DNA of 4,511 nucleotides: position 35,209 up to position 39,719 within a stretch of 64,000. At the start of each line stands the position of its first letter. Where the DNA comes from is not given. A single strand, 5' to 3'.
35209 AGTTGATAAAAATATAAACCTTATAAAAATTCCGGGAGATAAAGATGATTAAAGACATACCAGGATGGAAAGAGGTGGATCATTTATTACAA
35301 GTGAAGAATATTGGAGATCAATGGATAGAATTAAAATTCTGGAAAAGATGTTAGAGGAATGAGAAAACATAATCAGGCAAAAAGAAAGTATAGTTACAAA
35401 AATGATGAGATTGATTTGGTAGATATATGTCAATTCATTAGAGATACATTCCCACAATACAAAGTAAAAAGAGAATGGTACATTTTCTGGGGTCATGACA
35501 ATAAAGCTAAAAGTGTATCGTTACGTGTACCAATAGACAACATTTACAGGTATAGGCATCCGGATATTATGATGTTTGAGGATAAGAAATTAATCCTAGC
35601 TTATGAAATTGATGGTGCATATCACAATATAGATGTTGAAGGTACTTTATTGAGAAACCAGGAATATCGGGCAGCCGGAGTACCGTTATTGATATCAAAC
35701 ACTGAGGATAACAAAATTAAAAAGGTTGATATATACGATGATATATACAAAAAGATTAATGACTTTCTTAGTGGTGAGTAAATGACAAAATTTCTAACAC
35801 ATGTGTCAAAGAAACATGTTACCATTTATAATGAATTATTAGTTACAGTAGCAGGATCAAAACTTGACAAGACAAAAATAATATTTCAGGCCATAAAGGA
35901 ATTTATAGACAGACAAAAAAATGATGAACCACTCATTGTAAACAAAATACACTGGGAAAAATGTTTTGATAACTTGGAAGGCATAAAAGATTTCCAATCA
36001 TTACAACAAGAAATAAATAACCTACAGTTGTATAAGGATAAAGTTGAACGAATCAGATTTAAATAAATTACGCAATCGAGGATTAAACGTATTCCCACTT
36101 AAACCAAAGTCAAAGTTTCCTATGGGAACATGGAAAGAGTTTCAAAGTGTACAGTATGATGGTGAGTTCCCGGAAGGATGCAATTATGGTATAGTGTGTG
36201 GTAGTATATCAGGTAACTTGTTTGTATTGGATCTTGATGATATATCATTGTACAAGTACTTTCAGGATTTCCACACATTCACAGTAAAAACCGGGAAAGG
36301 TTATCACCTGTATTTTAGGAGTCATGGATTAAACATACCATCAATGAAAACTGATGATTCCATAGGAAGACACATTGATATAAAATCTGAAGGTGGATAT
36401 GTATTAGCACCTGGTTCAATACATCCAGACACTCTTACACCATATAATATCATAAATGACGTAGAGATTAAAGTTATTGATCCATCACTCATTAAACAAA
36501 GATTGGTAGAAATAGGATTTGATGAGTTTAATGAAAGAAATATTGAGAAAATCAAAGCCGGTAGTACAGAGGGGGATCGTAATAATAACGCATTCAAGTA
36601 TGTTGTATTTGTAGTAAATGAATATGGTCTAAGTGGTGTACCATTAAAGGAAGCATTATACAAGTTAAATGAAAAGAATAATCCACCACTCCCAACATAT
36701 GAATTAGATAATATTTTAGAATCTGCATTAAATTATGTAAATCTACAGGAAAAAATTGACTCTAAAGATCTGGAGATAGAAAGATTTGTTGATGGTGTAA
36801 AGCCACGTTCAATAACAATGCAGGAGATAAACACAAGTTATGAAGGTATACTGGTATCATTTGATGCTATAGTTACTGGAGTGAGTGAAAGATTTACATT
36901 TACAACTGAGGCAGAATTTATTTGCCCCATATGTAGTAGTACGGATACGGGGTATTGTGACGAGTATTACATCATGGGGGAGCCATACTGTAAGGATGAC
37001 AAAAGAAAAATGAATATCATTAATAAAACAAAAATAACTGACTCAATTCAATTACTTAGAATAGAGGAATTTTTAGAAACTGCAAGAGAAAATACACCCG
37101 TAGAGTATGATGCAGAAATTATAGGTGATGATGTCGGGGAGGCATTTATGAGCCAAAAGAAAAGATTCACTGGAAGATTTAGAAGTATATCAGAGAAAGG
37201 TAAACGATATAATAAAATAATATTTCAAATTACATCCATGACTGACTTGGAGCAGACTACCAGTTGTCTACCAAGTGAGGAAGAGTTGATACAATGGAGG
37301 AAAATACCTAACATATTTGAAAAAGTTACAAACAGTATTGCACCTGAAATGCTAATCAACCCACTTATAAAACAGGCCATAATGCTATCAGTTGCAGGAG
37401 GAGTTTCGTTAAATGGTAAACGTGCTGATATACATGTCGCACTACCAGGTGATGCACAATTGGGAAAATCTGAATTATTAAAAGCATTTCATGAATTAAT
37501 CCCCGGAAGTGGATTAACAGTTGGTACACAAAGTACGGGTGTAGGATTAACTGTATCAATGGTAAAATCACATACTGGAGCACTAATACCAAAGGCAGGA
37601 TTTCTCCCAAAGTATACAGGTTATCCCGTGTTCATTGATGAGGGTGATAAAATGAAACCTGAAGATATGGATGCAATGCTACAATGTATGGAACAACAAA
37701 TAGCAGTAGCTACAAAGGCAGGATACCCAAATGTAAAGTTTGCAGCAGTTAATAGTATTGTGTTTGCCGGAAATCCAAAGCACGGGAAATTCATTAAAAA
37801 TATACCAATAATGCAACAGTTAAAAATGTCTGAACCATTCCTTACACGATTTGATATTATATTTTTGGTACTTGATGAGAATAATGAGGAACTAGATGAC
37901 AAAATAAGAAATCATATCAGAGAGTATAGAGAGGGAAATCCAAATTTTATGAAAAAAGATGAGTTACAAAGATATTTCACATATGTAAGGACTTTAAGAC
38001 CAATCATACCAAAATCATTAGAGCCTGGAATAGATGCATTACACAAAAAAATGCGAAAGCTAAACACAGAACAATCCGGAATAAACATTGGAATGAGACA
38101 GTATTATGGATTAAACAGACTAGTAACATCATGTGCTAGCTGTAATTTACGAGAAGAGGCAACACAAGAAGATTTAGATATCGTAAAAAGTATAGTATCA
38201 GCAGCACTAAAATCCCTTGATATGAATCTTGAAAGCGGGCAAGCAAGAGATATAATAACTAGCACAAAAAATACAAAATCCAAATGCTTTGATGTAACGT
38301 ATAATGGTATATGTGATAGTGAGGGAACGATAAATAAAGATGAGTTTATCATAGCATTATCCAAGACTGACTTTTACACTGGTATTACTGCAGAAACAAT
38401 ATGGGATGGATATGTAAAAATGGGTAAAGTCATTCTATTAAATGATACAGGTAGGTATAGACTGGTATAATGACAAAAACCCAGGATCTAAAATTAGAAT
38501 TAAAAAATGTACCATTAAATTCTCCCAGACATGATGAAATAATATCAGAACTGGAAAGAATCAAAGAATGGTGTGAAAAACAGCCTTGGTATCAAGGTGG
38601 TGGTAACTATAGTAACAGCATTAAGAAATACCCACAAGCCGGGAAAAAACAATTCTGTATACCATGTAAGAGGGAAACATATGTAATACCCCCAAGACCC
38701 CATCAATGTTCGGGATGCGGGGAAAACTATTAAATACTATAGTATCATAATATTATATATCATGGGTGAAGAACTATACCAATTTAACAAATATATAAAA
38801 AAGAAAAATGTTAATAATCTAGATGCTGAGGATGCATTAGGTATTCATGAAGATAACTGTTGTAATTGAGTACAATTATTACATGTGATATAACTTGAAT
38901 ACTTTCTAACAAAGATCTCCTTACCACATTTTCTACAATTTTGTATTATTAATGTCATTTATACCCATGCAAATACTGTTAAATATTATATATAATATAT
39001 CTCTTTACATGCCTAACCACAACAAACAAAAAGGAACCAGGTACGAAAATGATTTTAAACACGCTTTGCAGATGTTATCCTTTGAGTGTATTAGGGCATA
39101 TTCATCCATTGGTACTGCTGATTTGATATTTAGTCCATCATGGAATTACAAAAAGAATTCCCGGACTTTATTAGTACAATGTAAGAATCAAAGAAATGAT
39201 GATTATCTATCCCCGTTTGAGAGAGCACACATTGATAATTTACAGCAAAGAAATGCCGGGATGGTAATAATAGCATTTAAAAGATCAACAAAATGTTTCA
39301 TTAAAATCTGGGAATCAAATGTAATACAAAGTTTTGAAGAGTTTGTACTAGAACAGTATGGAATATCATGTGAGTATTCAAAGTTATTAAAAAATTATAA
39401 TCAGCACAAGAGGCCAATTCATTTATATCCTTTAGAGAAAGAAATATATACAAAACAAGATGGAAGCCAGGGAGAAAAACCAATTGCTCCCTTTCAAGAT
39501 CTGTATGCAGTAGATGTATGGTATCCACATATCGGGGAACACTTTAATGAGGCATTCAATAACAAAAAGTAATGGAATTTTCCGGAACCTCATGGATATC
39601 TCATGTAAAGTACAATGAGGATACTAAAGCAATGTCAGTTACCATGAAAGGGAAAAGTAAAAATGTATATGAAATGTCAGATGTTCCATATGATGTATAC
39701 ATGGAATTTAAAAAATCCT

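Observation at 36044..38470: Single-polypeptide PrimPol-PriCT-MCM replicase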

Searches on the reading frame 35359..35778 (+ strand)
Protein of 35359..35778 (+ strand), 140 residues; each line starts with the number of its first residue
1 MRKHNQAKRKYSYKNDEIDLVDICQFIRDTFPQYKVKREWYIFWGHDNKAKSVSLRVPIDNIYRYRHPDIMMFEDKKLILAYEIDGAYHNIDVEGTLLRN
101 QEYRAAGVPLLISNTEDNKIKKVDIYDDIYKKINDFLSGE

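Call 55: search_protein_families(library=pfam, max_evalue=0.001, proteins=[window:35359-35778:+])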
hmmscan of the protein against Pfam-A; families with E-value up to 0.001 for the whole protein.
window:35359-35778:+ (140 aa): 0 families

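Call 56: search_protein_families(library=phrogs, max_evalue=0.001, proteins=[window:35359-35778:+])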
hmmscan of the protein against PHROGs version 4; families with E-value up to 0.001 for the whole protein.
window:35359-35778:+ (140 aa): 0 families

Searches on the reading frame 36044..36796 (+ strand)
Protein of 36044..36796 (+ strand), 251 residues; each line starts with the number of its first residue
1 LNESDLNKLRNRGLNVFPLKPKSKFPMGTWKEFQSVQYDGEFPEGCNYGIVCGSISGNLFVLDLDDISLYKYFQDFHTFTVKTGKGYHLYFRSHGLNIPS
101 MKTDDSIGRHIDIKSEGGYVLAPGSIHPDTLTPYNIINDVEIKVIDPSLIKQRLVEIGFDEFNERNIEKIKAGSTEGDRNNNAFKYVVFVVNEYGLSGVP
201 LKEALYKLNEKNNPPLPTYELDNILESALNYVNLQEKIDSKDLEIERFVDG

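Call 46: search_solved_structures(query=window:36044-36796:+, max_evalue=1, show_alignments=2)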
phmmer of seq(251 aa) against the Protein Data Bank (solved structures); distinct sequences matched with E-value up to 1: 2.
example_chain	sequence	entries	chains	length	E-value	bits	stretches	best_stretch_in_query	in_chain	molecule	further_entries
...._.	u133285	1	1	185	0.7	12.4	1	156-242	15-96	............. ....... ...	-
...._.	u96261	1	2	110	0.81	12.2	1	178-247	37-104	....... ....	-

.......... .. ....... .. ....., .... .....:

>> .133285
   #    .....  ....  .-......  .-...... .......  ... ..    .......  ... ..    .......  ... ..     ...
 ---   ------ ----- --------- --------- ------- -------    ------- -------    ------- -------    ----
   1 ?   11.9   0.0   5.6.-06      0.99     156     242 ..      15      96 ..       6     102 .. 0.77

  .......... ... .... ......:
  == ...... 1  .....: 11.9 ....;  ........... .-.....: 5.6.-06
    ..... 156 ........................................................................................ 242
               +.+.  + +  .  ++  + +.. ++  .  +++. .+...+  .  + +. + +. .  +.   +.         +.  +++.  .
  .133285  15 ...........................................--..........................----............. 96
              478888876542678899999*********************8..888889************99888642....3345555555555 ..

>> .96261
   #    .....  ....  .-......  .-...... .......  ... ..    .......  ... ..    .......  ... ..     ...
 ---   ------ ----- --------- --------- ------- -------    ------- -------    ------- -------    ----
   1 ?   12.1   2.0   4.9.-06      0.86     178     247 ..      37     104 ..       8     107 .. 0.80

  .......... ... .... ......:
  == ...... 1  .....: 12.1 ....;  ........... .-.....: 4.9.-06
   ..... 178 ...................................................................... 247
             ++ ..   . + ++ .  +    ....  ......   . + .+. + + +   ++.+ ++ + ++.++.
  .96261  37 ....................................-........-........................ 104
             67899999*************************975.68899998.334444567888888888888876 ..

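Call 57: predict_structure(alignment_id=A2)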
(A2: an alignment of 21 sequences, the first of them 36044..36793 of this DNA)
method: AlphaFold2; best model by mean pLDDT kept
length: 250 residues; sequences in the alignment: 21
mean_pLDDT: 86.0   pTM: 0.64
mean pLDDT of the five models: 86.0, 84.9, 84.2, 84.0, 83.2
residues with pLDDT >= 90: 141; 70-90: 81; 50-70: 17; < 50: 11
segments of 3 or more residues with pLDDT < 50: 241-248
pLDDT, mean of each block of 10 residues (from residue 1): 86 96 91 91 94 95 94 95 97 82 83 94 95 96 92 86 62 82 81 78 93 92 87 59 46
secondary structure, 60 per line:
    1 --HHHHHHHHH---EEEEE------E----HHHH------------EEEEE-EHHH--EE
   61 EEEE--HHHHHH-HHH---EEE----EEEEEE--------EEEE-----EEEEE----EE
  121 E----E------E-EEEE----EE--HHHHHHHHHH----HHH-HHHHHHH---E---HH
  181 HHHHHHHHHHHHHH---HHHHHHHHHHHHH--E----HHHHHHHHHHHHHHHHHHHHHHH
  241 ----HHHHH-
elements in order: H3-11 E15-19 H31-34 E47-51 E59-64 H67-72 E80-82 E87-92 E101-104 E110-114 E119-121 E135-138 H147-156 H165-171 H179-194 H198-210 H218-240 H245-249

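Call 62: fold_search(model_id=the predicted structure, library=pdb)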
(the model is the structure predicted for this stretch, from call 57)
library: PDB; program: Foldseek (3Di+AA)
matches with E <= 10: 293; with E <= 0.001: 10
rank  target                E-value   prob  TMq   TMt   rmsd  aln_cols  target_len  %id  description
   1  3m1m                  5.8e-11  1.00  0.52  0.41  12.7       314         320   17  Crystal structure of the primase-polymerase from Sulfolobus islandicus (released 2010-06-16)
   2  1rni                  5.0e-10  1.00  0.51  0.60   4.0       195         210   22  Bifunctional DNA primase/polymerase domain of ORF904 from the archaeal plasmid pRN1 (released 2004-01-27)
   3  9aam_MODEL_1_B        1.3e-09  1.00  0.52  0.40  12.9       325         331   18  Integrated Structure of pRN1 DNA Primase in Complex with the First Two Base Pairs  (released 2026-03-25)
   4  1ro0                  3.0e-09  1.00  0.48  0.56   4.5       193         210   24  Bifunctional DNA primase/polymerase domain of ORF904 from the archaeal plasmid pRN1- Triple mutant F50M/L107M/L110M SeMe (released 2004-01-27)
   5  6a9w                  5.8e-06  1.00  0.33  0.29  12.3       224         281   17  Structure of the bifunctional DNA primase-polymerase from phage NrS-1 (released 2019-03-13)
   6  7rr3                  1.0e-05  1.00  0.33  0.30  12.0       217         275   15  Structure of Deep-Sea Phage NrS-1 Primase-Polymerase N300 in complex with calcium and ddCTP (released 2022-01-12)
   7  6jon                  3.7e-05  1.00  0.34  0.31  12.4       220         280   15  Crystal structures of phage NrS-1 N300-dNTPs-Mg2+ complex provide molecular mechanisms for substrate specificity (released 2019-06-26)
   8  6k9a                  6.5e-05  1.00  0.30  0.28  12.5       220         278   15  The complex of NrS-1 N terminal domain (1-305) with dGTP (released 2020-06-17)
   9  7rr4                  9.9e-05  1.00  0.31  0.29  12.3       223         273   16  Structure of Deep-Sea Phage NrS-1 Primase-Polymerase N300 in complex with magnesium and pyrophosphate (released 2022-01-12)
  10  6jop                  1.6e-04  1.00  0.30  0.27  12.3       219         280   16  Crystal structures of phage NrS-1 N300-dNTPs-Mg2+ complex provide molecular mechanisms for substrate specificity (released 2019-06-26)
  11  6zp9_A                5.3e-02  0.80  0.31  0.40   8.2       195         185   17  Cyanophage S-2L Primase-Polymerase (PrimPol), AEP domain (PP-N190) (released 2021-03-03)
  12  8q94_C                1.7e-01  0.04  0.11  0.16  15.5       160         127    9  Crystal structure of The SARS-COV-2 BA.2.75 RBD with neutralizing-VHHs Re32D03 and Ma3B12 (released 2023-12-20)
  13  5h6z_A                1.9e-01  0.08  0.12  0.21  14.0       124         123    9  Crystal structure of Set7, a novel histone methyltransferase in Schizossacharomyces pombe (released 2017-11-22)
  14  9rn6_C                2.6e-01  0.03  0.11  0.17  14.7       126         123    7  Crystal structure of a protein mimic of SARS-CoV-2 spike's HR1 domain in complex with two nanobodies bound to differen (released 2026-01-21)
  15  8g70_E                3.4e-01  0.04  0.11  0.19  13.9       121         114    7  SARS-CoV-2 spike/nanobody mixture complex (released 2024-02-21)
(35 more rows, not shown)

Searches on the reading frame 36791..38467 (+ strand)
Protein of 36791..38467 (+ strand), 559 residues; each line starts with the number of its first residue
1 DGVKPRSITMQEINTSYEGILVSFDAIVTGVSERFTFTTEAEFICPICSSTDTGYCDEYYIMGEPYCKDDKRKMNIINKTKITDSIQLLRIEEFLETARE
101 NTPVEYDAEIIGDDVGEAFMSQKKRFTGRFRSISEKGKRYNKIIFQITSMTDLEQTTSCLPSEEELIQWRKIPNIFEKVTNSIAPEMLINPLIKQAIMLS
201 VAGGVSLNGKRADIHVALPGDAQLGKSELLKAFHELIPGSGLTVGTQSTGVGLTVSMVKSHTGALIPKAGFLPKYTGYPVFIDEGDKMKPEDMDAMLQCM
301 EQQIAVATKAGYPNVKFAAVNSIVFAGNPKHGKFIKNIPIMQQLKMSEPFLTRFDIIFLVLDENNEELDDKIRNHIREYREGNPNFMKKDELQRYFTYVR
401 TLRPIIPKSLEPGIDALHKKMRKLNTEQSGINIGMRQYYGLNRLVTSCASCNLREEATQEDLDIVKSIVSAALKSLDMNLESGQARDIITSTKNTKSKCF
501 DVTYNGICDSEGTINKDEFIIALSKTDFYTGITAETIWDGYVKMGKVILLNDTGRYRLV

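Call 82: find_homologous_proteins(query=window:36791-38467:+, max_evalue=1e-10)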
Query window:36791-38467:+ (559 aa): 124 proteins with E <= 1e-10 among 8000 candidates; the best 120 are listed.
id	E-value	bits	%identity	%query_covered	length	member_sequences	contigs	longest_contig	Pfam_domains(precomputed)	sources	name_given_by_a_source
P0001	0.0e+0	1213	96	100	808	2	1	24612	PF09250.17,PF17855.8,PF00493.30,PF08708.17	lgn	-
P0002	3.5e-181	622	51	99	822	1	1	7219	PF09250.17,PF17855.8,PF00493.30,PF08708.17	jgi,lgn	-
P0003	1.2e-178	613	50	99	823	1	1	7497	PF09250.17,PF17855.8,PF00493.30,PF08708.17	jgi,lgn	-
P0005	3.1e-175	602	50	99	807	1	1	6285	PF09250.17,PF17855.8,PF00493.30,PF08708.17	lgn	-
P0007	9.9e-164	564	47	99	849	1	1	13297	PF09250.17,PF17855.8,PF00493.30,PF08708.17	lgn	-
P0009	6.3e-162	558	47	100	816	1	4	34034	PF09250.17,PF17855.8,PF00493.30,PF08708.17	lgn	-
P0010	7.1e-162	558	47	100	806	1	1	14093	PF09250.17,PF17855.8,PF00493.30,PF08708.17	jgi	-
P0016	2.0e-161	557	47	100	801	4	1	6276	PF09250.17,PF17855.8,PF00493.30,PF08708.17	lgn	-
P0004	5.3e-159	549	46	97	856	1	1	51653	PF09250.17,PF17855.8,PF00493.30,PF08708.17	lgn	-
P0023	3.6e-158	546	47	99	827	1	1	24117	PF09250.17,PF17855.8,PF00493.30,PF08708.17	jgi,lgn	-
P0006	1.4e-157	544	48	99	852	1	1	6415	PF09250.17,PF17855.8,PF00493.30,PF08708.17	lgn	-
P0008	5.5e-156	539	45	99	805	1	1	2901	PF09250.17,PF17855.8,PF00493.30,PF08708.17,PF17207.10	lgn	-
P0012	1.3e-155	537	46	99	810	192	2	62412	PF09250.17,PF17855.8,PF00493.30,PF08708.17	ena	-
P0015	8.7e-155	535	47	100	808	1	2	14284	PF09250.17,PF17855.8,PF00493.30,PF08708.17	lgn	-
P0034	1.2e-154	534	45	99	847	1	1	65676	PF09250.17,PF17855.8,PF00493.30,PF08708.17,PF17207.10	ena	-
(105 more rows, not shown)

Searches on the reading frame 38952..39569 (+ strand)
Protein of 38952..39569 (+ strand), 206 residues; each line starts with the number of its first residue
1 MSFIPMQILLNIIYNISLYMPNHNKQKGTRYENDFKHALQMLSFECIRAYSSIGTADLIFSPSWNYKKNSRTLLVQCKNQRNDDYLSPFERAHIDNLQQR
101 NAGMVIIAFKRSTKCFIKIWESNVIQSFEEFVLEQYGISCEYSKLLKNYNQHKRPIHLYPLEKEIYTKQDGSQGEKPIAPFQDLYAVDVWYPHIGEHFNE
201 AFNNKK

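Call 55: search_protein_families(library=pfam, max_evalue=0.001, proteins=[window:38952-39569:+])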
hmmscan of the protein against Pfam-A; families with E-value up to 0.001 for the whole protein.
window:38952-39569:+ (206 aa): 0 families

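Call 56: search_protein_families(library=phrogs, max_evalue=0.001, proteins=[window:38952-39569:+])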
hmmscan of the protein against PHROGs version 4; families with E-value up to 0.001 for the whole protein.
window:38952-39569:+ (206 aa): 1 family
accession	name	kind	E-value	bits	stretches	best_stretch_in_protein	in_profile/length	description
phrog_244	-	DNA, RNA and nucleotide metabolism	3.5e-05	25.2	1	20-86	4-62/186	RusA-like Holliday junction resolvase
